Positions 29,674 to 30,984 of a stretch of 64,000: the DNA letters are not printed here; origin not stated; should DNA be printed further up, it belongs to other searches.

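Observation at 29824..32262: Translationally coupled DUF366-like / QueE-like radical SAM / single-subunit HgdB-like trio: candidate undescribed radical enzyme system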

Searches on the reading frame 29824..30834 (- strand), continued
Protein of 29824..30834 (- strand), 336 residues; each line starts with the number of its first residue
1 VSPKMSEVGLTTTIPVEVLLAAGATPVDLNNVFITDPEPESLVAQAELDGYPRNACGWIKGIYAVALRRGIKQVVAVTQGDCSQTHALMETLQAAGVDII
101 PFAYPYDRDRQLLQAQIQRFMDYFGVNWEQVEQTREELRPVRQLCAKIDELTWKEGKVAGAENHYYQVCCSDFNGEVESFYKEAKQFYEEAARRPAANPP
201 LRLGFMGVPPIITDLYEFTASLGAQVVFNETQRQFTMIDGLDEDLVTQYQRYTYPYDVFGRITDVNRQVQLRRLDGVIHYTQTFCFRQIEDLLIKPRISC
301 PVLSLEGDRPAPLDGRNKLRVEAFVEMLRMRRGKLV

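Call 36: search_protein_families(library=pfam, proteins=[P0363, P0365, P0383, P0386, P0387, P0405, P0410, P0429, P0447, P0427], max_evalue=0.001)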
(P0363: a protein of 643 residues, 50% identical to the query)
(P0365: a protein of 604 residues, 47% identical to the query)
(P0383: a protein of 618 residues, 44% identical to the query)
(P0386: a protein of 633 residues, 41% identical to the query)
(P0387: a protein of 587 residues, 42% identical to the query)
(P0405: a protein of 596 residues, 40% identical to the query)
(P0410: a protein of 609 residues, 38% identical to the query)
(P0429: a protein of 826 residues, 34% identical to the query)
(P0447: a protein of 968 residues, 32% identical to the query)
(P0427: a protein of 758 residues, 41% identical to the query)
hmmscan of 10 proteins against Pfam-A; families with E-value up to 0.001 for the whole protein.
P0363 (643 aa): 3 families
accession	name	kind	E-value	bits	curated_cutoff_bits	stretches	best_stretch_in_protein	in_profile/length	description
PF01869.26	BcrAD_BadFG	-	2.3e-34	119.6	31.5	1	393-639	2-269/271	BadF/BadG/BcrA/BcrD ATPase family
PF06050.19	HGD-D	-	2.9e-34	119.6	28.4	1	24-339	2-342/342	2-hydroxyglutaryl-CoA dehydratase, D-component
PF22521.2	HypF_C_2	-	0.00032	21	27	0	561-622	155-220/241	Carbamoyltransferase, Kae1-like Domain, second subdomain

P0365 (604 aa): 2 families
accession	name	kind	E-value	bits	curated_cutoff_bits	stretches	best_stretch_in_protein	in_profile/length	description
PF01869.26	BcrAD_BadFG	-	1.5e-32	113.7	31.5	1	355-598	2-269/271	BadF/BadG/BcrA/BcrD ATPase family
PF06050.19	HGD-D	-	1.9e-29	103.8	28.4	1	9-326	2-342/342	2-hydroxyglutaryl-CoA dehydratase, D-component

P0383 (618 aa): 2 families
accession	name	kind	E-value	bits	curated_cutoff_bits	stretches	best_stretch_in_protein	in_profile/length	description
PF01869.26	BcrAD_BadFG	-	4.3e-40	138.4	31.5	1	357-608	1-266/271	BadF/BadG/BcrA/BcrD ATPase family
PF06050.19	HGD-D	-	2e-24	87.2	28.4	1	25-338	2-340/342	2-hydroxyglutaryl-CoA dehydratase, D-component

P0386 (633 aa): 2 families
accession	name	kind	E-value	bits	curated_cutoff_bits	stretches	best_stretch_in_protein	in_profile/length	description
PF01869.26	BcrAD_BadFG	-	8.9e-37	127.5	31.5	1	380-630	2-271/271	BadF/BadG/BcrA/BcrD ATPase family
PF06050.19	HGD-D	-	3.7e-30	106.1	28.4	1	33-345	3-339/342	2-hydroxyglutaryl-CoA dehydratase, D-component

P0387 (587 aa): 2 families
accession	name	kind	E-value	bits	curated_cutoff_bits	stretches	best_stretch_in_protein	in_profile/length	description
PF01869.26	BcrAD_BadFG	-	4.4e-32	112.1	31.5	1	389-581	59-268/271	BadF/BadG/BcrA/BcrD ATPase family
PF06050.19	HGD-D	-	1.3e-30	107.6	28.4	1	10-323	4-342/342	2-hydroxyglutaryl-CoA dehydratase, D-component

P0405 (596 aa): 2 families
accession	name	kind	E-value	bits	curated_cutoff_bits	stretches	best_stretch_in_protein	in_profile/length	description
PF01869.26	BcrAD_BadFG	-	1.6e-36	126.7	31.5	1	342-594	1-267/271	BadF/BadG/BcrA/BcrD ATPase family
PF06050.19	HGD-D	-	8.3e-28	98.4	28.4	1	10-324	2-340/342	2-hydroxyglutaryl-CoA dehydratase, D-component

P0410 (609 aa): 2 families
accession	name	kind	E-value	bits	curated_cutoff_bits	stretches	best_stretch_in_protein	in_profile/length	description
PF06050.19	HGD-D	-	1.3e-32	114.1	28.4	1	9-323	3-342/342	2-hydroxyglutaryl-CoA dehydratase, D-component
PF01869.26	BcrAD_BadFG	-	2.8e-26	93.1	31.5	1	339-583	4-266/271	BadF/BadG/BcrA/BcrD ATPase family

P0429 (826 aa): 2 families
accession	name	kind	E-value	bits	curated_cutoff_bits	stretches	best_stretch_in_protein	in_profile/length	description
PF06050.19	HGD-D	-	6.2e-25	88.9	28.4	1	167-488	3-339/342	2-hydroxyglutaryl-CoA dehydratase, D-component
PF01869.26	BcrAD_BadFG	-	4.7e-22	79.2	31.5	1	535-739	4-221/271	BadF/BadG/BcrA/BcrD ATPase family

P0447 (968 aa): 2 families
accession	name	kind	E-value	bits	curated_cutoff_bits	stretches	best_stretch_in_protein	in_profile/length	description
PF01869.26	BcrAD_BadFG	-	4.2e-30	105.6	31.5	1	770-962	66-270/271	BadF/BadG/BcrA/BcrD ATPase family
PF06050.19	HGD-D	-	9.4e-19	68.6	28.4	1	366-677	3-339/342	2-hydroxyglutaryl-CoA dehydratase, D-component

P0427 (758 aa): 2 families
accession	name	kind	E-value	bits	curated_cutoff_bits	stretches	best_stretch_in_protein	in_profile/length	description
PF06050.19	HGD-D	-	4.2e-13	50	28.4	1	43-239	25-234/342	2-hydroxyglutaryl-CoA dehydratase, D-component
PF08486.15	SpoIID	-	5.6e-09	37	23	1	439-526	6-97/97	Stage II sporulation protein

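Call 38: find_encoding_contigs(protein=P0363, flank=10000, max_places=2)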
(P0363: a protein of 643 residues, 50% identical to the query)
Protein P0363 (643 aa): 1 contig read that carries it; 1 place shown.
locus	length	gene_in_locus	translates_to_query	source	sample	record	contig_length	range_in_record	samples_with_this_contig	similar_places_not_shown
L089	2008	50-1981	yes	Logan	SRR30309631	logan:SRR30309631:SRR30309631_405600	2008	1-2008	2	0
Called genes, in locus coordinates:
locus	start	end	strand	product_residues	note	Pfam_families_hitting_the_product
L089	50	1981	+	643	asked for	PF06050:HGD-D, PF01869:BcrAD_BadFG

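Call 43: predict_structure(alignment_id=A2)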
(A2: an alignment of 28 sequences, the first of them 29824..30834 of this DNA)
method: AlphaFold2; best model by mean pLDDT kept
length: 336 residues; sequences in the alignment: 28
mean_pLDDT: 92.2   pTM: 0.89
mean pLDDT of the five models: 92.2, 92.0, 91.6, 91.6, 90.1
residues with pLDDT >= 90: 252; 70-90: 77; 50-70: 5; < 50: 2
segments of 3 or more residues with pLDDT < 50: none
pLDDT, mean of each block of 10 residues (from residue 1): 76 93 96 91 93 90 95 91 89 95 88 96 98 97 97 96 93 95 98 94 91 93 95 87 93 85 95 96 78 95 92 95 97 77
secondary structure, 60 per line:
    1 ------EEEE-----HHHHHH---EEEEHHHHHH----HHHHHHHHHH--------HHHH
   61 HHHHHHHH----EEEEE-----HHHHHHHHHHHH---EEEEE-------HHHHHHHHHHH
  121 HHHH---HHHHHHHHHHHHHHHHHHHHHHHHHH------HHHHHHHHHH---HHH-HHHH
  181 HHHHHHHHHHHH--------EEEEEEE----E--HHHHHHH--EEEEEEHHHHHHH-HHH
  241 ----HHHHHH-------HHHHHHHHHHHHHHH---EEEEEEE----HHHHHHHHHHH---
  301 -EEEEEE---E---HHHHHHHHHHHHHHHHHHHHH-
elements in order: E7-10 H16-21 E25-28 H29-34 H39-48 H57-68 E73-77 H83-94 E98-102 H110-124 H128-153 H160-169 H177-192 E201-207 H215-221 E224-229 H230-236 H245-250 H258-272 E276-282 H287-297 E302-307 H315-335

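Call 45: find_encoding_contigs(protein=P0365, flank=10000, max_places=2)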
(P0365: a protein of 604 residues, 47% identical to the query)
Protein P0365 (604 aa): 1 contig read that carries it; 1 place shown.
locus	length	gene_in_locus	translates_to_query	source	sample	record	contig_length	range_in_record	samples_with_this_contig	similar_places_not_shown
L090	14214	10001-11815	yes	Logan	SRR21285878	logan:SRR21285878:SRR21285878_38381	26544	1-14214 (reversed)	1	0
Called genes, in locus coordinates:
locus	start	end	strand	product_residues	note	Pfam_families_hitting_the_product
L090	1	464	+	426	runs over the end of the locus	PF03448:MgtE_N, PF00571:CBS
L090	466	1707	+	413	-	PF01566:Nramp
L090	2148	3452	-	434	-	PF13638:PIN_4, PF13245:AAA_19 (faint), PF02562:PhoH, PF13604:AAA_30 (faint), PF13401:AAA_22 (weak)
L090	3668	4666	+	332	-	PF11858:DUF3378, PF01351:RNase_HII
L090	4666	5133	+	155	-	PF01668:SmpB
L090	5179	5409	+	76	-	-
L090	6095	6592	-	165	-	-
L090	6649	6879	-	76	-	PF01037:AsnC_trans_reg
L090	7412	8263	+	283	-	PF01520:Amidase_3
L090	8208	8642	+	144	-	PF01242:PTPS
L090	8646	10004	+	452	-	PF02568:ThiI (faint), PF06508:QueC, PF04055:Radical_SAM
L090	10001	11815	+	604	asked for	PF06050:HGD-D, PF01869:BcrAD_BadFG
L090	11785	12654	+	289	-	PF05681:Fumerase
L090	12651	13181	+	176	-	PF05683:Fumerase_C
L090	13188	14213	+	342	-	?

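Call 46: fold_search(model_id=the predicted structure, library=pdb)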
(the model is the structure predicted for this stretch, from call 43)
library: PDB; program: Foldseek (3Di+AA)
matches with E <= 10: 1084; with E <= 0.001: 20
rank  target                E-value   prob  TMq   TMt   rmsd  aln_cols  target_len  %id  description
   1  3o3m_D                5.4e-14  1.00  0.75  0.68   4.5       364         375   17  (R)-2-Hydroxyisocaproyl-CoA Dehydratase (released 2011-03-16)
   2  3o3n_B                2.0e-13  1.00  0.75  0.68   4.4       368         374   16  (R)-2-hydroxyisocaproyl-CoA dehydratase in complex with its substrate (R)-2-hydroxyisocaproyl-CoA (released 2011-03-16)
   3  3o3m_B                2.4e-13  1.00  0.75  0.69   4.4       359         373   18  (R)-2-Hydroxyisocaproyl-CoA Dehydratase (released 2011-03-16)
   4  8s02_B                5.4e-13  1.00  0.75  0.68   4.6       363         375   17  BzdNO-benzoyl-CoA complex (released 2025-03-05)
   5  7yzm_A                5.7e-13  1.00  0.79  0.64   4.0       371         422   20  MgADPNP-bound DCCP:DCCP-R complex (released 2022-12-28)
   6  6eno                  5.7e-13  1.00  0.78  0.63   4.1       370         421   20  Double cubane cluster oxidoreductase (released 2018-03-14)
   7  7yyl_B                7.0e-13  1.00  0.75  0.61   4.5       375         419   19  nucleotide-free DCCP:DCCP-R complex (released 2022-12-28)
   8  7yyl_D                1.4e-12  1.00  0.74  0.60   4.6       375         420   20  nucleotide-free DCCP:DCCP-R complex (released 2022-12-28)
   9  3o3o_A                1.4e-12  1.00  0.74  0.64   5.1       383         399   14  (R)-2-hydroxyisocaproyl-CoA dehydratase in complex with (R)-2-hydroxyisocaproate (released 2011-03-16)
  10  8s02_A                2.0e-12  1.00  0.71  0.57   5.5       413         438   13  BzdNO-benzoyl-CoA complex (released 2025-03-05)
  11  7yyl_A                2.9e-12  1.00  0.76  0.62   4.4       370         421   20  nucleotide-free DCCP:DCCP-R complex (released 2022-12-28)
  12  8s2r_C                4.0e-12  1.00  0.70  0.57   5.4       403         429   13  BzdNO in partially coenzyme A - free state (released 2025-03-05)
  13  8s02_C                1.1e-11  1.00  0.71  0.58   5.3       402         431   13  BzdNO-benzoyl-CoA complex (released 2025-03-05)
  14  3o3m_C                1.4e-11  1.00  0.78  0.67   4.2       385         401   14  (R)-2-Hydroxyisocaproyl-CoA Dehydratase (released 2011-03-16)
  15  3o3m_A                1.6e-11  1.00  0.78  0.67   4.3       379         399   13  (R)-2-Hydroxyisocaproyl-CoA Dehydratase (released 2011-03-16)
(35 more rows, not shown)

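Call 58: search_protein_families(library=ncbifam, proteins=[L090:8646-10004:+], max_evalue=0.00001)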
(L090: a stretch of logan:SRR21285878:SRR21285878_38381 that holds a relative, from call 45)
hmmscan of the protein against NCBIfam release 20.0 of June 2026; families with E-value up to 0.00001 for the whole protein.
L090:8646-10004:+ (452 aa): 13 families
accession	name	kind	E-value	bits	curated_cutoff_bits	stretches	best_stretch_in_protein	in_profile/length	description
TIGR00364.1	TIGR00364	equivalog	2.3e-61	206.9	150.3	1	4-205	1-201/201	7-cyano-7-deazaguanine synthase QueC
NF008317.0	PRK11106.1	equivalog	1.8e-37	128.9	378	1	1-211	1-212/231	7-cyano-7-deazaguanine synthase QueC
TIGR03963.1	rSAM_QueE_Clost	equivalog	4.4e-23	82.1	260.1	1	228-364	2-138/219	putative 7-carboxy-7-deazaguanine synthase QueE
TIGR04349.1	rSAM_QueE_gams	hypoth_equivalog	4e-19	69.2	300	1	228-384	2-147/210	7-carboxy-7-deazaguanine synthase QueE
TIGR03365.1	Bsubt_queE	equivalog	2.9e-18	66.3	206.1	1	228-449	4-231/238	7-carboxy-7-deazaguanine synthase QueE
TIGR02495.1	NrdG2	equivalog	3.7e-14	52.5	131.15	1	242-356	13-133/193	anaerobic ribonucleoside-triphosphate reductase activating protein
TIGR04508.1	queE_Cx14CxxC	equivalog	8.2e-12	45.4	240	1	229-333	3-122/208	7-carboxy-7-deazaguanine synthase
TIGR04322.1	rSAM_QueE_Ecoli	equivalog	2.8e-11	43.3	200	1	233-268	1-35/215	7-carboxy-7-deazaguanine synthase QueE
TIGR02493.1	PFLA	equivalog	2.7e-10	40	231.75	1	248-350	18-128/235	pyruvate formate-lyase-activating protein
TIGR02494.1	PFLE_PFLC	subfamily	2.9e-07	30.1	174.35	1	295-351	128-185/293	glycyl-radical enzyme activating protein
TIGR04041.1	activase_YjjW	hypoth_equivalog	7.2e-07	28.9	250.2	0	269-349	89-168/276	YjjW family glycine radical enzyme activase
NF048010.1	SfplDhtActHpsHDes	equivalog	1.2e-06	27.6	430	1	295-350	136-192/298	(2S)-3-sulfopropanediol dehydratase activating enzyme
NF043069.1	T4HPD_activ_SAM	equivalog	3.9e-06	26.4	425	0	295-354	128-188/299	trans-4-hydroxy-L-proline dehydratase activase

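Call 69: search_protein_families(library=pfam, proteins=[L088:8027-8704:+], max_evalue=0.001)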
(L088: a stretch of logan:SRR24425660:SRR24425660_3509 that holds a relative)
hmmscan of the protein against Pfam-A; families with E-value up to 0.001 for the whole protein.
L088:8027-8704:+ (225 aa): 0 families

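Call 79: search_protein_families(library=pfam, proteins=[L088:11154-11690:-], max_evalue=0.001)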
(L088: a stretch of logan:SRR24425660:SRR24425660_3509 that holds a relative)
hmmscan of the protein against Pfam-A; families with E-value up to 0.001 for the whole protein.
L088:11154-11690:- (178 aa): 2 families
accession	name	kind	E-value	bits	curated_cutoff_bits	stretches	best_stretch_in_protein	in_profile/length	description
PF16321.10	Ribosom_S30AE_C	-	2.6e-25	88.3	25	1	123-174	6-57/57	Sigma 54 modulation/S30EA ribosomal protein C terminus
PF02482.25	Ribosomal_S30AE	-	1.1e-18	68.2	23.7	1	3-93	1-88/88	Sigma 54 modulation protein / S30EA ribosomal protein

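Call 87: search_protein_families(library=padloc, proteins=[window:29824-30834:-], max_evalue=0.001)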
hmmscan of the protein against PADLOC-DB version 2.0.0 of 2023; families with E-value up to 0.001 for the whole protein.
window:29824-30834:- (336 aa): 0 families
